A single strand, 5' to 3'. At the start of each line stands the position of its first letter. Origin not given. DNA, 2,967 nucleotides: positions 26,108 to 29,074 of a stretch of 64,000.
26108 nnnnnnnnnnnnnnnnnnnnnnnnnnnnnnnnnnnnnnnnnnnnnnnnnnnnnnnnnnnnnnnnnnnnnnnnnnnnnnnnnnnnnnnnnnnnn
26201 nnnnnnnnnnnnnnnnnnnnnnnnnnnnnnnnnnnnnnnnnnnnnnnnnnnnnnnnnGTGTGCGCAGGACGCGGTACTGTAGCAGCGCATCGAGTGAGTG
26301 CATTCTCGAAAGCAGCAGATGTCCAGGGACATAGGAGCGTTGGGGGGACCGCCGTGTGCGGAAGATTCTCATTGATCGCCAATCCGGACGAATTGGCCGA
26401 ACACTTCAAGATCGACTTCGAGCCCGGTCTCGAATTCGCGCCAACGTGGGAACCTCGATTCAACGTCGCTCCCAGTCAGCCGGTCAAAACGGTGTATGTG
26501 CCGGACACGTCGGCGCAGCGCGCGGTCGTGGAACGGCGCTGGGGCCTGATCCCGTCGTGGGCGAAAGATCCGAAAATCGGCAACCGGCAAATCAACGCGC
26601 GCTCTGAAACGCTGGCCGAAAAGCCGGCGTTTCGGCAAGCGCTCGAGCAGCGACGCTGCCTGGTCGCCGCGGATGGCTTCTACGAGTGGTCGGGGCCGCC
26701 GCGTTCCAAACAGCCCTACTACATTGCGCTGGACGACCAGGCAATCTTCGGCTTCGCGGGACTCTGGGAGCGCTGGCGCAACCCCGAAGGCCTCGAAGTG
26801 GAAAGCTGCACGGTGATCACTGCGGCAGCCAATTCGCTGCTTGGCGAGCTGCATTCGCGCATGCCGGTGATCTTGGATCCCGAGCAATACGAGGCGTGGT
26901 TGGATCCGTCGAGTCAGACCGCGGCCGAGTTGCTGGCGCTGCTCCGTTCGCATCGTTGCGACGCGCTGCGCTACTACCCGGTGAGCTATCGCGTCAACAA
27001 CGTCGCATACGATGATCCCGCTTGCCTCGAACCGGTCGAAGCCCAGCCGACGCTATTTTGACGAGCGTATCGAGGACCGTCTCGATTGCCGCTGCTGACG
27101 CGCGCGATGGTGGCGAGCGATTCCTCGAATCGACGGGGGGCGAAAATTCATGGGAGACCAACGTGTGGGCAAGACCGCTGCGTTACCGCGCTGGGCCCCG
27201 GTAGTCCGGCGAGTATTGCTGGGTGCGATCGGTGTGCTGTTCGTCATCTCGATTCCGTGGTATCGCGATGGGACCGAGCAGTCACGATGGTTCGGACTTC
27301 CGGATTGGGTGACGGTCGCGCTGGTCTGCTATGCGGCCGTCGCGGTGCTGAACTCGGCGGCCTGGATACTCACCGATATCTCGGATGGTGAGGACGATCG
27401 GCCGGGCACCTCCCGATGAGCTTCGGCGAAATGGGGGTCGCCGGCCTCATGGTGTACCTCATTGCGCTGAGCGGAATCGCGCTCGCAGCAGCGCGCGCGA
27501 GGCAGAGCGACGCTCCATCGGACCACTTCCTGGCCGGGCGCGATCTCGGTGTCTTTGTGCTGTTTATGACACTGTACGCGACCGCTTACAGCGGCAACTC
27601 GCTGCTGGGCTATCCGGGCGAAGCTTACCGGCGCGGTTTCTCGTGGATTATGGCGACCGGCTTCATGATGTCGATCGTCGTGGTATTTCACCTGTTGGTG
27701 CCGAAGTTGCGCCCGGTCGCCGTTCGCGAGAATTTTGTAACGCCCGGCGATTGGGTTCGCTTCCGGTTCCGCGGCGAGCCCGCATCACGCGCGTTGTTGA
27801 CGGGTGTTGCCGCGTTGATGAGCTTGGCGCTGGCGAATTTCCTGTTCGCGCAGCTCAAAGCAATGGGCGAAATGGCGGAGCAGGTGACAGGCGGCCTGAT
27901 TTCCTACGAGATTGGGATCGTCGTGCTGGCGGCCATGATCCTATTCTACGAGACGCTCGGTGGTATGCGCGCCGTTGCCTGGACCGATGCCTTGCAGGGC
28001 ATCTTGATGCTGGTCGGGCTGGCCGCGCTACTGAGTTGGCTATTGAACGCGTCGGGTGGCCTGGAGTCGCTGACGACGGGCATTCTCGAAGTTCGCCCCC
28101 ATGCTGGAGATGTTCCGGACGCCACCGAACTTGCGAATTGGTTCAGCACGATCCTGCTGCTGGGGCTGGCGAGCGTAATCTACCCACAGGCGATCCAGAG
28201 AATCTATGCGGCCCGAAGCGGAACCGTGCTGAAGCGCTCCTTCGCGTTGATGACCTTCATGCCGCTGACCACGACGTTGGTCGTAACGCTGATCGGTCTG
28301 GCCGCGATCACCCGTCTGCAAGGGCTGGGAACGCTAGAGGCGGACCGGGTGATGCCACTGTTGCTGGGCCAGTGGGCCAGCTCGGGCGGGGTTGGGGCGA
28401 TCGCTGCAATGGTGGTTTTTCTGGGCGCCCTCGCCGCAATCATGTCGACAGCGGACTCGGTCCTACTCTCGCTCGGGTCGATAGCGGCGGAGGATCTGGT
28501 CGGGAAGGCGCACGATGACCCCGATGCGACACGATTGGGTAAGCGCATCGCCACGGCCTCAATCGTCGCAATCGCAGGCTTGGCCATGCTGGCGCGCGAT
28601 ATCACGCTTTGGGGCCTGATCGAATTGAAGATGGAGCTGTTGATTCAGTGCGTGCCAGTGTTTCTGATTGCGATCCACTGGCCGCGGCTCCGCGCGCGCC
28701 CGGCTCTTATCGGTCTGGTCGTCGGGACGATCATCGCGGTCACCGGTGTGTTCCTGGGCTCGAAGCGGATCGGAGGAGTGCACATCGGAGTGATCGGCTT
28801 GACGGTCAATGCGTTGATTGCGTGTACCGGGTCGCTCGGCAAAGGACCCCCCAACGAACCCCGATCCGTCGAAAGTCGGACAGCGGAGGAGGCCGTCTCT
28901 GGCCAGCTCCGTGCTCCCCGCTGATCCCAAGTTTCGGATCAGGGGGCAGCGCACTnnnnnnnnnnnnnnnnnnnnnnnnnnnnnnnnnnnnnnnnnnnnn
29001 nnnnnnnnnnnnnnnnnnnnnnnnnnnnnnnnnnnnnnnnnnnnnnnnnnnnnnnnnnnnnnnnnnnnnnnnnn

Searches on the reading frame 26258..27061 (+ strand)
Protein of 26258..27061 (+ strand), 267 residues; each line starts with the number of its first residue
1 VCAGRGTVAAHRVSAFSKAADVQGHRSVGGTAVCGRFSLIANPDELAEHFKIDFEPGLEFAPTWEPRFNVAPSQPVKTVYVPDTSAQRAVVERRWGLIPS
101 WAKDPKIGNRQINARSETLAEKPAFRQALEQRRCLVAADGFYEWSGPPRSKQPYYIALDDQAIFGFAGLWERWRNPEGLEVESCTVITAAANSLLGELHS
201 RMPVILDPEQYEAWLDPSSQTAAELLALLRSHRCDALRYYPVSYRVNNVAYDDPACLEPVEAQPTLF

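Call 23: search_protein_families(library=pfam, proteins=[window:26258-27061:+], max_evalue=0.00001)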
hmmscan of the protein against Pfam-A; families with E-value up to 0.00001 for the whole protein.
window:26258-27061:+ (267 aa): 1 family
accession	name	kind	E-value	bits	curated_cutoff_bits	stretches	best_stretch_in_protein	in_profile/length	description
PF02586.19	SRAP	-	2.6e-76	256.3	27.1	1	33-249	1-214/214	SOS response associated peptidase (SRAP)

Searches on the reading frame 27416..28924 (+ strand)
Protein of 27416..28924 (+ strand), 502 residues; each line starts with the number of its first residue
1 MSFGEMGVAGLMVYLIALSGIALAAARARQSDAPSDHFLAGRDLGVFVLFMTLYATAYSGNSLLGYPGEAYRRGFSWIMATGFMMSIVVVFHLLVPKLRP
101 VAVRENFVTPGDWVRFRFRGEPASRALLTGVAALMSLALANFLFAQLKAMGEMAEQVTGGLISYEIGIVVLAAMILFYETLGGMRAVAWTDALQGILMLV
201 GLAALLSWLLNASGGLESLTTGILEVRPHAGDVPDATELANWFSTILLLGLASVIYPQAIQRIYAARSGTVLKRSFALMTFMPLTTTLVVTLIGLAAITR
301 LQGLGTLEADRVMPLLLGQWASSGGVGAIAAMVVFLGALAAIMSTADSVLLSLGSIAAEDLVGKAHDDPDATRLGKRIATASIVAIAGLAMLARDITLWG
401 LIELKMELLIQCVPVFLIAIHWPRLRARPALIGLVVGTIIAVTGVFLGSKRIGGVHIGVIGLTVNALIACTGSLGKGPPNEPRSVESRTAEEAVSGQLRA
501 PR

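Call 23: search_protein_families(library=pfam, proteins=[window:27416-28924:+], max_evalue=0.00001)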
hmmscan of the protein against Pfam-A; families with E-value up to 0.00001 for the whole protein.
window:27416-28924:+ (502 aa): 1 family
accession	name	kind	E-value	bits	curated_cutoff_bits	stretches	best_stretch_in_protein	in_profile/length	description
PF00474.23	SSF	-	1.5e-40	139.8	22.8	1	38-437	2-406/406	Sodium:solute symporter family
